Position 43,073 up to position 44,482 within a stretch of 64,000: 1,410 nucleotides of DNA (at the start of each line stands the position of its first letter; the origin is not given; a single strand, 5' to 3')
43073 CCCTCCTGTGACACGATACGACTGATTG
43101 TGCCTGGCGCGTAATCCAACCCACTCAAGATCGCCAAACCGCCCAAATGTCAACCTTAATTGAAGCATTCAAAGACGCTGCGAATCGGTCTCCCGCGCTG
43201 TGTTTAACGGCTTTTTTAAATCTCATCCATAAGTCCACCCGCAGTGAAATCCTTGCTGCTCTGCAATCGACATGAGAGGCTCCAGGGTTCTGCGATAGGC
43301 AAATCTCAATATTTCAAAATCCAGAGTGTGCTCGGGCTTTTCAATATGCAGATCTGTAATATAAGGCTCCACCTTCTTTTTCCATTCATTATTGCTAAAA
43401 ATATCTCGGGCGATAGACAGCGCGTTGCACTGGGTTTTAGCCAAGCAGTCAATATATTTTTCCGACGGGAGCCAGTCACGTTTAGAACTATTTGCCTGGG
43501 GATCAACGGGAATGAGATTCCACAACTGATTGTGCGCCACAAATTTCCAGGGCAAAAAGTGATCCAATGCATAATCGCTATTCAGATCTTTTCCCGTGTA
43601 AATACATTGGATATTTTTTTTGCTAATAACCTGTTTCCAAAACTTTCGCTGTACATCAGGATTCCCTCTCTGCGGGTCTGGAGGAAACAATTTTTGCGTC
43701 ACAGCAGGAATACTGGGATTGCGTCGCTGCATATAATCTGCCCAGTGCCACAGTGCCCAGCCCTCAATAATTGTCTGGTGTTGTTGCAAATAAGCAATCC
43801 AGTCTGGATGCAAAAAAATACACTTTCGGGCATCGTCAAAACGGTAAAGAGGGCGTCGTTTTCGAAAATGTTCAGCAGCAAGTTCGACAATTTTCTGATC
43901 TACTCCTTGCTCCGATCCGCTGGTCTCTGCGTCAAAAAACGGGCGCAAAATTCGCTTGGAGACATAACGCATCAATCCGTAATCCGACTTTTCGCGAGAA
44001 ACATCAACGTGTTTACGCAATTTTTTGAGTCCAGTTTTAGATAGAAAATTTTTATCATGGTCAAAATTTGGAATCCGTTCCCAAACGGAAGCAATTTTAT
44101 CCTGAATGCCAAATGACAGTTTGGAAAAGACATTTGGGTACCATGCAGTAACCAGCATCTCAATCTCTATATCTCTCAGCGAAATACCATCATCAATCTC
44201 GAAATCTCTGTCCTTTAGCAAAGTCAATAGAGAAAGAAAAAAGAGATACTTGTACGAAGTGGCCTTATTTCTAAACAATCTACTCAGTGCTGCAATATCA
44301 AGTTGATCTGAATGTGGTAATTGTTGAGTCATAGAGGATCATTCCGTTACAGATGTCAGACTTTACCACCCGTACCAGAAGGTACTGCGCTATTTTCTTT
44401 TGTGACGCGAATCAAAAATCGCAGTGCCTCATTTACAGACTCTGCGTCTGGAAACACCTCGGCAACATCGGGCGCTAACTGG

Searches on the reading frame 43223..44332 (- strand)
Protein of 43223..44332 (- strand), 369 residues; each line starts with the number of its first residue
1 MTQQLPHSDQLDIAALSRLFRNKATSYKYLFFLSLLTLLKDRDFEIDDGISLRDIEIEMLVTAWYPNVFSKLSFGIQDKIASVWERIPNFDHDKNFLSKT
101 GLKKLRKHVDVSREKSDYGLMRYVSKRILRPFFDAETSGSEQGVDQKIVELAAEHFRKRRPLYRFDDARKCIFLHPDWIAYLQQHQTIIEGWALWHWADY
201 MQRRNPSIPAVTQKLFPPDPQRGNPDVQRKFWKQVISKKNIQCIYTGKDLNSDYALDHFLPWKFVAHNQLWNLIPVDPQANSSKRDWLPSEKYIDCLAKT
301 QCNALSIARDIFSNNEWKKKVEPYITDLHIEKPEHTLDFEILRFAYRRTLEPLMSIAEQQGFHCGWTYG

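Call 27: search_protein_families(library=pfam, proteins=[window:43223-44332:-], max_evalue=0.01)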
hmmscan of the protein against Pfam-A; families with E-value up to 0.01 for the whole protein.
window:43223-44332:- (369 aa): 1 family
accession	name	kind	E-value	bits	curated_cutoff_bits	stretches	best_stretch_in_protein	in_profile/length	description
PF13395.12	HNH_4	-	3.4e-08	33.7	22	1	243-289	1-53/54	HNH endonuclease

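Call 43: search_protein_families(library=ncbifam, proteins=[window:43223-44332:-], max_evalue=0.1)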
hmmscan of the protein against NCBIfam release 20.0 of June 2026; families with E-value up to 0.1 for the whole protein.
window:43223-44332:- (369 aa): 2 families
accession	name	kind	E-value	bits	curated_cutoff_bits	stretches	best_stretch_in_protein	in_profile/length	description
NF049971.1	CRISPR_Cas9d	exception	0.012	14.3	375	1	236-292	541-601/986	type II CRISPR RNA-guided endonuclease Cas9d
TIGR01865.2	cas_Csn1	equivalog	0.024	12.9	100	1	242-298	575-634/1070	type II CRISPR RNA-guided endonuclease Cas9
